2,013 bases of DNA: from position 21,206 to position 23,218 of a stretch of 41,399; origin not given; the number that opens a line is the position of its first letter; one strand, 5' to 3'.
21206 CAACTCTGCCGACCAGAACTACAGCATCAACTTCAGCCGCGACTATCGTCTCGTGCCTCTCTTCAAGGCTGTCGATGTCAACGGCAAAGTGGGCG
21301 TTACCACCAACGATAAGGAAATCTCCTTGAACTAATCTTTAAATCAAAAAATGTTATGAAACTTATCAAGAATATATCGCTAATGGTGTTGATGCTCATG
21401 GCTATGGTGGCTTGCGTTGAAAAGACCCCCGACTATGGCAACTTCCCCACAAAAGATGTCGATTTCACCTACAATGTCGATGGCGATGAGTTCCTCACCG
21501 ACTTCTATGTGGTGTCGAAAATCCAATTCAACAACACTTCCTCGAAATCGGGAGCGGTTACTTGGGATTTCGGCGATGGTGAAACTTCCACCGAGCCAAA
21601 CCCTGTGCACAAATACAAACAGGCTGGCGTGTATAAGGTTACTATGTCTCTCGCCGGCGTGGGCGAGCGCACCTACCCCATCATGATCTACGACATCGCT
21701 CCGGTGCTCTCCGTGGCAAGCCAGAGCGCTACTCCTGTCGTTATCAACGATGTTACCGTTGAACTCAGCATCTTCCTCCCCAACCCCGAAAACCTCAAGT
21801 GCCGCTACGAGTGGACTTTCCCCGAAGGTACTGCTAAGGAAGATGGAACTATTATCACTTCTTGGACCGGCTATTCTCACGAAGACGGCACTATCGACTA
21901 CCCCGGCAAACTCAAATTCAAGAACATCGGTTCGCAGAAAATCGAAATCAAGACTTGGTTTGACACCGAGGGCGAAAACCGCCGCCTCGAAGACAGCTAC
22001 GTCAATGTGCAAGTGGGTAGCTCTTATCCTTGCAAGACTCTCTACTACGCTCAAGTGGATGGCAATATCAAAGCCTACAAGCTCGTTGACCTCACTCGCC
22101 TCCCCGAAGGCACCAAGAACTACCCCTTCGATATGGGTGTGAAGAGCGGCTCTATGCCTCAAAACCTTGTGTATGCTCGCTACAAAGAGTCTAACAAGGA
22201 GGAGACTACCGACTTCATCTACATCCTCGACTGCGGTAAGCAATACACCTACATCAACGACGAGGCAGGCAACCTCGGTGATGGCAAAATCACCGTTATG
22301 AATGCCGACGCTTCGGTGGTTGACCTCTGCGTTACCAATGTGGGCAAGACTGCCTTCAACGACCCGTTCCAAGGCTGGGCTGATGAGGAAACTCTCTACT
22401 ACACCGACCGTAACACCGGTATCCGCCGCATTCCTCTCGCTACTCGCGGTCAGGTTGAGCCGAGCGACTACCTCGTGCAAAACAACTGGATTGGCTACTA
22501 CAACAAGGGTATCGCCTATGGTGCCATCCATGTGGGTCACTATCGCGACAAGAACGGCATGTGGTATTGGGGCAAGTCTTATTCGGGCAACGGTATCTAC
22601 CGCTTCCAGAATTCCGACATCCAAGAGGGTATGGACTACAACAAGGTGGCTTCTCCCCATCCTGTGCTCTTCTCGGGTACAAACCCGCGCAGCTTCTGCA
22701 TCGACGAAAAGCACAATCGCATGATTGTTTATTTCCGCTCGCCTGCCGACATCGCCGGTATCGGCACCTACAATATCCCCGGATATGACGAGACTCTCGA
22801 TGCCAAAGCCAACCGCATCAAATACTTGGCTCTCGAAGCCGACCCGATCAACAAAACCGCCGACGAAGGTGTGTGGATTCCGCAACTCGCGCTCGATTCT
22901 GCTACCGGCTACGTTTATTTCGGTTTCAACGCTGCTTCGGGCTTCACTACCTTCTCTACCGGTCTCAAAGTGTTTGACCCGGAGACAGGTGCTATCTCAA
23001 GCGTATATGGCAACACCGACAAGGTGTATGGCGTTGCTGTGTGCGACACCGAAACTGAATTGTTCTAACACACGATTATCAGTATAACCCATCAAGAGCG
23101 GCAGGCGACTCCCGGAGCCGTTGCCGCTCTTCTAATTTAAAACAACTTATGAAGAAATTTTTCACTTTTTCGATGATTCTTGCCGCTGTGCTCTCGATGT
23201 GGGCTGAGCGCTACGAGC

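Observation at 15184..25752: SusC/SusD locus whose only enzyme candidate is a T9SS-sorted GHL10 (YddW/DigH-like) protein, with no classical CAZyme and no regulator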

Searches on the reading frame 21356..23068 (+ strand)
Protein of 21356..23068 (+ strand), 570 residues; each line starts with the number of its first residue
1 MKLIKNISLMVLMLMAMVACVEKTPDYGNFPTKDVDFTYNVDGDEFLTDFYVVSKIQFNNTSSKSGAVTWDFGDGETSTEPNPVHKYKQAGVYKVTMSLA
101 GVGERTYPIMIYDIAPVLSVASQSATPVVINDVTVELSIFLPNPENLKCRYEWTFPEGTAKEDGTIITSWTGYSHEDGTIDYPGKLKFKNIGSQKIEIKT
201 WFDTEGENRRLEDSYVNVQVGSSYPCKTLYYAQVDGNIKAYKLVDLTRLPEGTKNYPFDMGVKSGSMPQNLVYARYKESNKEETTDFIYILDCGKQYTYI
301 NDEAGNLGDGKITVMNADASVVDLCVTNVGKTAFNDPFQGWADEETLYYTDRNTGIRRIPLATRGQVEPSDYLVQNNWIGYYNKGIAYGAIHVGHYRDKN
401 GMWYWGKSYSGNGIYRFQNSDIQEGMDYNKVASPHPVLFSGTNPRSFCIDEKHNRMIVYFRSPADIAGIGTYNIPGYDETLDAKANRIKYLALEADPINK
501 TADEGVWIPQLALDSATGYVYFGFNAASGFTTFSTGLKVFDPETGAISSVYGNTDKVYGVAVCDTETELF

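Call 3: search_protein_families(library=pfam, proteins=[window:21356-23068:+], max_evalue=0.01)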
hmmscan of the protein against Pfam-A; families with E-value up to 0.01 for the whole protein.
window:21356-23068:+ (570 aa): 2 families
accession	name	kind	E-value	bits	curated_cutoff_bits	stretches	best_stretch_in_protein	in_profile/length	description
PF18911.6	PKD_4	-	3.5e-11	43.4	27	1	58-98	22-67/85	PKD domain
PF00801.26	PKD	-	3e-10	40.4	23.5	1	62-99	26-65/80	PKD domain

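Call 4: search_protein_families(library=ncbifam, proteins=[window:21356-23068:+], max_evalue=0.01)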
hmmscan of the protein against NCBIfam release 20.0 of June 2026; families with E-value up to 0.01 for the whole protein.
window:21356-23068:+ (570 aa): 0 families

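Call 20: find_homologous_proteins(query=window:21356-23068:+, max_evalue=0.001)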
Query window:21356-23068:+ (570 aa): 1224 proteins with E <= 0.001 among 7885 candidates; the best 120 are listed.
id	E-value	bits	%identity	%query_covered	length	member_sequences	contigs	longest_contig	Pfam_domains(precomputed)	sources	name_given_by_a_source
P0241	0.0e+0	1268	94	100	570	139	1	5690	PF00801.27,PF18911.7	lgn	-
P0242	3.1e-257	873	66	100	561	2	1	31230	PF00801.27,PF18911.7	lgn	-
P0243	5.6e-226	770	61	100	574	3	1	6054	PF00801.27,PF18911.7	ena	-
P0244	3.2e-225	767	62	100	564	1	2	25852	PF00801.27,PF18911.7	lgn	-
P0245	1.2e-224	765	60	100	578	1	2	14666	PF00801.27,PF18911.7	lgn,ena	-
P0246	1.6e-223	762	61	100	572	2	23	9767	PF00801.27,PF18911.7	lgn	-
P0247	2.9e-223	761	60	100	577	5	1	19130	PF00801.27,PF18911.7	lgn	-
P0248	6.3e-223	760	60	100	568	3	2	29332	PF00801.27,PF18911.7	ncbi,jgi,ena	jgi:PKD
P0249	1.7e-222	758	61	100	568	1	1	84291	PF00801.27,PF18911.7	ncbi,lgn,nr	ncbi:MAG: PKD domain-containing protein [Muribaculaceae bacterium]|nr:PKD domain-containing protein 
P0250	2.6e-222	758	60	100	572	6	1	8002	PF00801.27,PF18911.7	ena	-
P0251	3.3e-222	757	60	100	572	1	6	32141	PF00801.27,PF18911.7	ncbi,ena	-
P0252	4.2e-222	757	60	100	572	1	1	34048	PF00801.27,PF18911.7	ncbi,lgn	-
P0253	5.3e-222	757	61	100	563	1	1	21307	PF00801.27,PF18911.7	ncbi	-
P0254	1.4e-221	755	60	100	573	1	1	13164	PF00801.27,PF18911.7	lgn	-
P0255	4.3e-221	754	60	100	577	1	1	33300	PF00801.27,PF18911.7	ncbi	-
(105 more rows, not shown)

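Call 25: find_related_loci(query=A2, collection=genome_contigs, flank=10000)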
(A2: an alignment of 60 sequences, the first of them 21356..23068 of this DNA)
Query A2 (570 aa) in genome_contigs; peptide patterns used: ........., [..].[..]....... (x = any residue, [..] = any of these).
149 stretches matched a pattern; 143 encode a relative of the query (tblastn E <= 1e-3); the best 80 are kept; 80 distinct loci.
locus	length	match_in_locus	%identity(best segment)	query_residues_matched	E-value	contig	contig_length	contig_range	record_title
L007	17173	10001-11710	94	1-570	0e+0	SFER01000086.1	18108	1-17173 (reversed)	MAG: Bacteroidales bacterium isolate W0P31.042 Contig3354, whole genome shotgun sequence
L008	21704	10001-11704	61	1-570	0e+0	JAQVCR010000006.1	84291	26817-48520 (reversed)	MAG: Muribaculaceae bacterium isolate STD2_93 NODE_872_length_84291_cov_8.041027_Sandtown_D2, whole genome shotgun seque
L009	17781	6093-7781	61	1-570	0e+0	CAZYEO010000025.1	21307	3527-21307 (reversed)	MAG TPA_asm: uncultured Muribaculaceae bacterium isolate SRP335695_co1_119 genome assembly, contig: NODE_1090_length_213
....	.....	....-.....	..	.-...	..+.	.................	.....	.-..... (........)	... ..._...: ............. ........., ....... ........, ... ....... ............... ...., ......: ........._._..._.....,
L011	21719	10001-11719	60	1-570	0e+0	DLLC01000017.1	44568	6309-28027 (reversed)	MAG TPA_asm: Porphyromonadaceae bacterium UBA7572 UBA7572_contig_1881, whole genome shotgun sequence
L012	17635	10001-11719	60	1-570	0e+0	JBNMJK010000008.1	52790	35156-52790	MAG: Sodaliphilus sp. isolate CM_BacSod2052.72 k141_445432_length_52790_cov_10.0000, whole genome shotgun sequence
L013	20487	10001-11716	60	1-570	0e+0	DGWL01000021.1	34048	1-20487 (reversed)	MAG TPA_asm: Porphyromonadaceae bacterium UBA4259 UBA4259_contig_7912, whole genome shotgun sequence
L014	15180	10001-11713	60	1-570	0e+0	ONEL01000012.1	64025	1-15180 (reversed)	uncultured Prevotellaceae bacterium isolate RUG228 genome assembly, contig: scaffold_319, whole genome shotgun sequence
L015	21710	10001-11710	59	1-570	0e+0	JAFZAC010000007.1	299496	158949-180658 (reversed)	MAG: Muribaculaceae bacterium isolate RGIG7579 Water_buffalos_Omasum-3__c138936, whole genome shotgun sequence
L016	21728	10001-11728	60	2-570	0e+0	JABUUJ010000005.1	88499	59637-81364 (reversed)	MAG: Muribaculaceae bacterium isolate MAG62 scaffold5_size88499, whole genome shotgun sequence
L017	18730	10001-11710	60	1-570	0e+0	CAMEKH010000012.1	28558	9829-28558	MAG: uncultured Prevotellaceae bacterium isolate SRR15057924_bin.8_metaWRAP_v1.3_MAG genome assembly, contig: ERZ1040765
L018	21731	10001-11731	58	1-570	0e+0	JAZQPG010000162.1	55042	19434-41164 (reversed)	MAG: Sodaliphilus sp. isolate T1900045240_TH20190010.MAGScoT_cleanbin_000010 SGB_5517_k141_2196970, whole genome shotgun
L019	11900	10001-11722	59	1-570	0e+0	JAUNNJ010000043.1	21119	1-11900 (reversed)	MAG: Bacteroidales bacterium isolate S32M_St_metabat_47 NODE_1625_length_21119_cov_11.910226, whole genome shotgun seque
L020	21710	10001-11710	59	1-570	0e+0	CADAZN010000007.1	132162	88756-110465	MAG: uncultured Bacteroidales bacterium isolate RUG13764 genome assembly, contig: RUG13764_asm_7, whole genome shotgun s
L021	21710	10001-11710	59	1-570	0e+0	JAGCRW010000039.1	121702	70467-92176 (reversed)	MAG: Muribaculaceae bacterium isolate RGIG10066 Yak_Rumen-1__c659818, whole genome shotgun sequence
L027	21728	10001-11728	59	1-570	0e+0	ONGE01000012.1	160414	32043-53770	uncultured Prevotellaceae bacterium isolate RUG278 genome assembly, contig: scaffold_80, whole genome shotgun sequence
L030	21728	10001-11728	59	1-570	0e+0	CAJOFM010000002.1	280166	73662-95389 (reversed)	uncultured Muribaculaceae bacterium isolate Sheep_2_mag_10 genome assembly, contig: scaffold_7, whole genome shotgun seq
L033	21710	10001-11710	59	1-570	0e+0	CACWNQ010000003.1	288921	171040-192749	MAG: uncultured Bacteroidales bacterium isolate RUG10757 genome assembly, contig: RUG10757_asm_3, whole genome shotgun s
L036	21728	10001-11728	59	1-570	0e+0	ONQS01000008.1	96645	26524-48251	uncultured Prevotellaceae bacterium isolate RUG548 genome assembly, contig: scaffold_179, whole genome shotgun sequence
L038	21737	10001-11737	59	1-570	0e+0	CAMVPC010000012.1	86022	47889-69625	MAG TPA_asm: uncultured Prevotellaceae bacterium isolate SRR8387718_bin.67_metaWRAP_v1.3_MAG genome assembly, contig: ER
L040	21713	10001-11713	58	1-570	0e+0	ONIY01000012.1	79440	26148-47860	uncultured Prevotellaceae bacterium isolate RUG354 genome assembly, contig: scaffold_364, whole genome shotgun sequence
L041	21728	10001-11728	59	1-570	0e+0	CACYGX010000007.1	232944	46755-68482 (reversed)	MAG: uncultured Bacteroidales bacterium isolate RUG11934 genome assembly, contig: RUG11934_asm_7, whole genome shotgun s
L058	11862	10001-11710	59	1-570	0e+0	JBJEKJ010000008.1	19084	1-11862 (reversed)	MAG: Muribaculaceae bacterium isolate SARD08_bin.036 NODE_1087_length_19084_cov_8.285301, whole genome shotgun sequence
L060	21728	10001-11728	58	1-570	0e+0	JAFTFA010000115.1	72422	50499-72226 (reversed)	MAG: Muribaculaceae bacterium isolate RGIG3759 Roe_deer_Abomasum-2__c77343, whole genome shotgun sequence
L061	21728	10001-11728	58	1-570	0e+0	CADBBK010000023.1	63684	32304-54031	MAG: uncultured Bacteroidales bacterium isolate RUG13812 genome assembly, contig: RUG13812_asm_23, whole genome shotgun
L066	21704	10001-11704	59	1-570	0e+0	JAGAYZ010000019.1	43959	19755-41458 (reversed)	MAG: Muribaculaceae bacterium isolate RGIG8902 Water_deer_Omasum.Co__c83763, whole genome shotgun sequence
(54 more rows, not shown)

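Call 32: search_protein_families(library=pfam, proteins=[L016:11834-13237:+, L016:13354-14739:+, L016:17120-18538:+, L016:18619-21015:+, L016:2444-3718:+, L041:1114-3591:+, L041:11813-13192:+, L041:14808-17171:+, L041:18241-20784:+, L040:11963-15385:+], max_evalue=0.01)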
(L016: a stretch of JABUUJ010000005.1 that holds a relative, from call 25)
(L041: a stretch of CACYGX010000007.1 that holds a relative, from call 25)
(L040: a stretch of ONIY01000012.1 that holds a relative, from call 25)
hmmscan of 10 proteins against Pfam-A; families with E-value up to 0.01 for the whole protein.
L016:11834-13237:+ (467 aa): 2 families
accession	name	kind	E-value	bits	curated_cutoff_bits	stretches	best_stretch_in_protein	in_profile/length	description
PF00404.24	Dockerin_1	-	1.8e-11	44.5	22.9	1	411-466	1-57/57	Dockerin type I domain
PF00036.39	EF-hand_1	-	0.0076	16.2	25.4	0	445-460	9-24/29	EF hand domain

L016:13354-14739:+ (461 aa): 1 family
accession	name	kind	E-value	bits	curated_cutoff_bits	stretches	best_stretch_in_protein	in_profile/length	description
PF00404.24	Dockerin_1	-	2.4e-12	47.3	22.9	1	405-459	2-57/57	Dockerin type I domain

L016:17120-18538:+ (472 aa): 1 family
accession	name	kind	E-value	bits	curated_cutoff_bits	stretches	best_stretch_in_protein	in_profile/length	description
PF00404.24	Dockerin_1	-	2.3e-11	44.1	22.9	1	416-470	2-57/57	Dockerin type I domain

L016:18619-21015:+ (798 aa): 3 families
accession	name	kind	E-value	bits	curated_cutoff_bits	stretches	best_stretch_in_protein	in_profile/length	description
PF09992.14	NAGPA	-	6.5e-25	88.7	25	1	240-396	19-167/169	Phosphodiester glycosidase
PF00404.24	Dockerin_1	-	9.4e-10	39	22.9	1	742-797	1-57/57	Dockerin type I domain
PF02368.24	Big_2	-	0.0087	16.4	22.8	0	530-572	36-77/79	Bacterial Ig-like domain (group 2)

L016:2444-3718:+ (424 aa): 4 families
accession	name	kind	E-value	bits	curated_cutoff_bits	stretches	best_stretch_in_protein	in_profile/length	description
PF13173.12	AAA_14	-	7.3e-34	117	27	1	24-159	2-128/129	AAA domain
PF13635.12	DUF4143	-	3.2e-14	53.4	28.1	1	206-357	2-149/160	Domain of unknown function (DUF4143)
PF01637.24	ATPase_2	-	5.4e-06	26.8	33.2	1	10-94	4-87/225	ATPase domain predominantly from Archaea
PF13401.12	AAA_22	-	0.0099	16.6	27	0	24-106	5-96/130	AAA domain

L041:1114-3591:+ (825 aa): 6 families
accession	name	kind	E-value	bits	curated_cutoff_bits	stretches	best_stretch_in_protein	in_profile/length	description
PF00728.28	Glyco_hydro_20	-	2e-86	290.9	22.3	1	308-712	1-346/348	Glycosyl hydrolase family 20, catalytic domain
PF02838.20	Glyco_hydro_20b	-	2.4e-12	48.1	26.1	1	183-305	2-124/124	Glycosyl hydrolase family 20, domain 2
PF13290.12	CHB_HEX_C_1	-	6.2e-09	36.1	22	1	766-817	11-61/67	Chitobiase/beta-hexosaminidase C-terminal domain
PF03174.19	CHB_HEX_C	-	2.7e-08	34.1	23.6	1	742-803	1-60/76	Chitobiase/beta-hexosaminidase C-terminal domain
PF13287.12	Fn3_assoc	-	5.1e-08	33.3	23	1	769-813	3-46/59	Fn3 associated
PF03173.19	CHB_HEX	-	0.0004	20.6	25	1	41-122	31-112/160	Putative carbohydrate binding domain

L041:11813-13192:+ (459 aa): 1 family
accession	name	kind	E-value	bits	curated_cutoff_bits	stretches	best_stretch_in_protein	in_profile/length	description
PF08757.17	CotH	-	9.5e-50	170.4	23.8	1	82-450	1-322/322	CotH kinase protein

L041:14808-17171:+ (787 aa): 4 families
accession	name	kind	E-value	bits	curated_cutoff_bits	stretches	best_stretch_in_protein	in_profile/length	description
PF09992.14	NAGPA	-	4.9e-31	108.6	25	1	241-393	21-167/169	Phosphodiester glycosidase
PF00404.24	Dockerin_1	-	5.8e-08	33.3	22.9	1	737-785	3-56/57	Dockerin type I domain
PF02368.24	Big_2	-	8.7e-06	26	22.8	1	524-554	34-64/79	Bacterial Ig-like domain (group 2)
PF22359.2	Big-like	-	0.0018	18.9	27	1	534-554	11-31/48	Bacterial Ig-like domain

L041:18241-20784:+ (847 aa): 3 families
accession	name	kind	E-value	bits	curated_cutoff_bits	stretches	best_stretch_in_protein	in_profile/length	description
PF01640.23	Peptidase_C10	-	1.3e-69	234.7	26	1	144-338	1-194/194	Peptidase C10 family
PF13734.11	Inhibitor_I69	-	8e-24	84.4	25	1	20-115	1-98/98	Spi protease inhibitor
PF00404.24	Dockerin_1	-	9.6e-09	35.8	22.9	1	794-841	1-52/57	Dockerin type I domain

L040:11963-15385:+ (1140 aa): 9 families
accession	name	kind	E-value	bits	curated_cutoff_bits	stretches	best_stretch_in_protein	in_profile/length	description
PF00082.27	Peptidase_S8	-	2.6e-29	102.9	21.8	1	144-621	1-288/288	Subtilase family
PF00404.24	Dockerin_1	-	2e-09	38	22.9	1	1086-1134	1-52/57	Dockerin type I domain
PF00041.27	fn3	-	0.00015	22.3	25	0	1038-1071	42-81/84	Fibronectin type III domain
PF22066.2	Cep192_D8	-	0.00038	21.1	33.5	0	787-837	48-100/101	Cep192 domain 8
PF24507.1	Ig_CFAP65_4th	-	0.0004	21.2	27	0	778-837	20-76/76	CFAP65, fourth Ig-like domain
PF15780.11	ASH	-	0.00089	19.8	27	0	782-823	52-90/98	Abnormal spindle-like microcephaly-assoc'd, ASPM-SPD-2-Hydin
PF22073.2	Cep192_D4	-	0.001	19.7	35.5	0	799-824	70-95/112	Cep192 domain 4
PF22544.2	HYDIN_VesB_CFA65-like_Ig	-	0.0058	17.3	25.5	0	779-835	45-99/100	HYDIN/CFA65/VesB-like, Ig-like domain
PF16656.11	Pur_ac_phosph_N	-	0.0081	17.1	30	0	1037-1072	56-87/93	Purple acid Phosphatase, N-terminal domain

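Call 33: search_protein_families(library=pfam, proteins=[L020:741-2240:+, L020:2282-3460:+, L020:13436-14989:+, L020:16450-18363:+, L038:314-2701:+, L038:11889-13919:+, L038:13938-15509:+, L066:11795-13267:+, L066:13365-15767:+, L066:15906-18107:+], max_evalue=0.01)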
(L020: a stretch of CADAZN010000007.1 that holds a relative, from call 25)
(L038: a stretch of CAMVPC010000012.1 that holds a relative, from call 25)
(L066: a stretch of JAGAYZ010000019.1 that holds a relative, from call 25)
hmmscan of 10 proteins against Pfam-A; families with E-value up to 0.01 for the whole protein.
L020:741-2240:+ (499 aa): 4 families
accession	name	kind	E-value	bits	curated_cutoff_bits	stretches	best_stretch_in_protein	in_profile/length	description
PF14262.12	Cthe_2159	-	4.8e-47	160.9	25.8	2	133-387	11-261/262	Carbohydrate-binding domain-containing protein Cthe_2159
PF00404.24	Dockerin_1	-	5e-10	39.9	22.9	1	24-73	1-53/57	Dockerin type I domain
PF01957.25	NfeD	-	0.0015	19.2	29.1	0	411-428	17-33/57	NfeD-like C-terminal, partner-binding domain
PF21385.2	ACCA_BT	-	0.0031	17.8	27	0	89-142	44-97/120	Acetyl-CoA carboxylase, BT domain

L020:2282-3460:+ (392 aa): 1 family
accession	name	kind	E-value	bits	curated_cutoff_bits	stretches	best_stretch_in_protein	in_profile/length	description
PF07603.17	Lcl_C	-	9.2e-07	29.6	34.9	1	272-365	38-99/117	Lcl C-terminal domain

L020:13436-14989:+ (517 aa): 2 families
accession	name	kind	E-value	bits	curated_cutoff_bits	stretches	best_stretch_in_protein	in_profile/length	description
PF03129.25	HGTP_anticodon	-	1.2e-20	73.9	21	1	413-500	1-91/94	Anticodon binding domain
PF00587.30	tRNA-synt_2b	-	9.1e-12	45.8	29.3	1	207-382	5-173/179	tRNA synthetase class II core domain (G, H, P, S and T)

L020:16450-18363:+ (637 aa): 7 families
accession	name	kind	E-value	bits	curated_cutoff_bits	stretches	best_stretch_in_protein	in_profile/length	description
PF00128.31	Alpha-amylase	-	1.3e-32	114.1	22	1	226-521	15-361/446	Alpha amylase, catalytic domain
PF00404.24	Dockerin_1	-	1.7e-09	38.2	22.9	1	22-70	1-52/57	Dockerin type I domain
PF14701.12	hDGE_amylase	-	4.2e-07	29.9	27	1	227-319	19-119/439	Glycogen debranching enzyme, glucanotransferase domain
PF16738.10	CBM26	-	1.6e-05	25.4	28.1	1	84-154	1-65/70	Starch-binding module 26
PF11941.14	DUF3459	-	3.9e-05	24.4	22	1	535-595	3-60/90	Domain of unknown function (DUF3459)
PF16657.11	Malt_amylase_C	-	0.00014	22.3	27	1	553-591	3-41/75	Maltogenic Amylase, C-terminal domain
PF23915.1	SusG_C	-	0.0061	17.3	27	0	563-593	1-31/62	Alpha-amylase SusG C-terminal domain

L038:314-2701:+ (795 aa): 1 family
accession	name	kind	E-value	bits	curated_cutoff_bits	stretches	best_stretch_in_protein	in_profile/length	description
PF03030.21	H_PPase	-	6.2e-176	587.3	29.7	1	45-756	1-644/645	Inorganic H+ pyrophosphatase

L038:11889-13919:+ (676 aa): 1 family
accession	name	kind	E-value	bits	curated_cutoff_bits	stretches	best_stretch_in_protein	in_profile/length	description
PF00082.27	Peptidase_S8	-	1.1e-37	130.4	21.8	2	462-616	162-288/288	Subtilase family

L038:13938-15509:+ (523 aa): 1 family
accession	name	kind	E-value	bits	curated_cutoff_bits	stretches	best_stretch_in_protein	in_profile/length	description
PF13231.12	PMT_2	-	0.00018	22.2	26.1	1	71-235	2-157/160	Dolichyl-phosphate-mannose-protein mannosyltransferase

L066:11795-13267:+ (490 aa): 2 families
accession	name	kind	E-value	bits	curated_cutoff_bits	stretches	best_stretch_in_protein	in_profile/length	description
PF00404.24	Dockerin_1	-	1.5e-09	38.3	22.9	1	433-488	1-57/57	Dockerin type I domain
PF13202.12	EF-hand_5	-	0.0016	18.3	25.9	0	433-448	7-22/25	EF hand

L066:13365-15767:+ (800 aa): 3 families
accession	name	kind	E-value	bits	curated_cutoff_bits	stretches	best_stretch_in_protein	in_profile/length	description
PF09992.14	NAGPA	-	1.3e-29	104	25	1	237-398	18-167/169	Phosphodiester glycosidase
PF00404.24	Dockerin_1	-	3e-08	34.2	22.9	1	744-798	2-57/57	Dockerin type I domain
PF02368.24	Big_2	-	0.00023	21.5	22.8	1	513-575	21-78/79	Bacterial Ig-like domain (group 2)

L066:15906-18107:+ (733 aa): 3 families
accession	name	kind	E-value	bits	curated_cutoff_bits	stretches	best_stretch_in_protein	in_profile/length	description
PF12437.13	GSIII_N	-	4.3e-77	257.7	25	1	29-186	3-160/160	Glutamine synthetase type III N terminal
PF18318.6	Gln-synt_C-ter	-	7.2e-37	126.2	22.7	1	521-637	1-117/118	Glutamine synthetase C-terminal domain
PF00120.29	Gln-synt_C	-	2.5e-19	70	24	1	208-363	20-172/344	Glutamine synthetase, catalytic domain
